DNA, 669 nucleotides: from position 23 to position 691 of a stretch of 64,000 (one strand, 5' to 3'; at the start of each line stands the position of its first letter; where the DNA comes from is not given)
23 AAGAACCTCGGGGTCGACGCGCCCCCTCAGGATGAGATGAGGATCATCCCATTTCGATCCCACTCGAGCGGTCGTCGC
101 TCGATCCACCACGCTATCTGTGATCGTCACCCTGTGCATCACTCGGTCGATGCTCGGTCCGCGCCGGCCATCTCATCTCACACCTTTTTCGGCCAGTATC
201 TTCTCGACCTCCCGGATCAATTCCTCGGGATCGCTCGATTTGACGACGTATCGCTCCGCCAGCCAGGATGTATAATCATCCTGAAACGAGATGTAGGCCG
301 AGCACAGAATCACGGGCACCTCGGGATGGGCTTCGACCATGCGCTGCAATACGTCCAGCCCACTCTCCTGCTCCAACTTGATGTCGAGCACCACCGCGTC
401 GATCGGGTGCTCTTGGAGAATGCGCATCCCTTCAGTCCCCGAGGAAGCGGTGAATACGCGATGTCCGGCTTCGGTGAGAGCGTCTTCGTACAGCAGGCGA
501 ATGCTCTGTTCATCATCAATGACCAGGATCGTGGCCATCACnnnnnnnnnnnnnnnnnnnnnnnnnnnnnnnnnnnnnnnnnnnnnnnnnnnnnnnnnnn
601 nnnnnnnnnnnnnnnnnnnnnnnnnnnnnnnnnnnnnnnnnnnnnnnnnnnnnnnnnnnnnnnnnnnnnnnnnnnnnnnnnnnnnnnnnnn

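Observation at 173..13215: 13-kb co-directional extracytoplasmic peptide/amide catabolism supercluster ending in a Cys-cluster GAF kinase and CheY-like receiver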

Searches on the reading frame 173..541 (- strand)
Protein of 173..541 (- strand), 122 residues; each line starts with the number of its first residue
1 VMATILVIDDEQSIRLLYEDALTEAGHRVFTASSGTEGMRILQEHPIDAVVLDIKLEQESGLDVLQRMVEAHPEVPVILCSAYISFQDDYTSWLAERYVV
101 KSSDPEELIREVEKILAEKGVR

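Call 4: search_protein_families(library=pfam, proteins=[window:173-541:-], max_evalue=0.01)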
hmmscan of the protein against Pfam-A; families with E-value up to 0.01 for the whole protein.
window:173-541:- (122 aa): 3 families
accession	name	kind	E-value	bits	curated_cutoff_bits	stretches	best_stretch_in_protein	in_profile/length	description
PF00072.30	Response_reg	-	1.3e-21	77.3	30.2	1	5-112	1-110/111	Response regulator receiver domain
PF20274.4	cREC_REC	-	2.6e-05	25.2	27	1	6-75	3-62/88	Cyclic-phosphate processing Receiver domain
PF03709.21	OKR_DC_1_N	-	0.0045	17.7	29.3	1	19-114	10-106/111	Orn/Lys/Arg decarboxylase, N-terminal domain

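Call 5: search_protein_families(library=ncbifam, proteins=[window:173-541:-], max_evalue=0.001)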
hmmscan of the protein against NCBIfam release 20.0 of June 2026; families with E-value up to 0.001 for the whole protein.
window:173-541:- (122 aa): 84 families (the best 25 are shown)
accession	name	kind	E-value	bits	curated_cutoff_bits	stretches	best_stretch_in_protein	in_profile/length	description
TIGR01818.1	ntrC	equivalog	6e-16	58.3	558.6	1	5-118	1-116/463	nitrogen regulation protein NR(I)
NF045944.1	ResRegRpaBCyano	equivalog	1.4e-15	57.4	330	1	6-117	1-113/229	response regulator transcription factor RpaB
NF008469.0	PRK11361.1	equivalog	2.6e-15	56.1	714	1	3-117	5-121/461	acetoacetate metabolism transcriptional regulator AtoC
NF045505.1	RR_RssB_Pseudo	equivalog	4.2e-15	55.7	700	1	3-89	6-92/394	two-component system response regulator RssB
NF007005.1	PRK09468.1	equivalog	4.4e-14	52.5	331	1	3-118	4-121/237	osmolarity response regulator transcription factor OmpR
NF046022.1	RespRegCpdRBruc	equivalog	2.1e-13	50.3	180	1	2-117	1-118/120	cell cycle two-component system response regulator CpdR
TIGR02154.1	PhoB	equivalog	2.7e-13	49.8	296.2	1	1-116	1-120/226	phosphate regulon transcriptional regulator PhoB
NF011695.0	PRK15115.1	equivalog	3e-13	49.3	763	1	3-116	7-122/445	two-component system response regulator GlrR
NF012227.0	AdeR_RR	equivalog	6.7e-13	48.6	340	1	4-117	13-127/239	efflux system response regulator transcription factor AdeR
NF051870.1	NAssimRespRegNtrX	equivalog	9e-13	47.9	600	1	2-83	1-84/452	nitrogen assimilation response regulator NtrX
NF033120.0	vanR_FM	exception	1.1e-12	48.1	460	1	4-113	5-115/231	vancomycin resistance response regulator transcription factor, VanR-F/VanR-M family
NF045717.1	DVU0259_DivK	exception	2e-12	47.3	160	1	1-116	1-116/117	DVU0259 family response regulator domain-containing protein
TIGR01387.1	cztR_silR_copR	subfamily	2.2e-12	47.1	279.2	1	5-117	1-115/218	heavy metal response regulator transcription factor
NF008034.0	PRK10766.1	equivalog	3e-12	46.5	275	1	1-116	1-117/231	two-component system response regulator TorR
NF033117.2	vanR_ACDEGLN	exception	5.3e-12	45.8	350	1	5-114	1-111/226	VanR-ABDEGLN family response regulator transcription factor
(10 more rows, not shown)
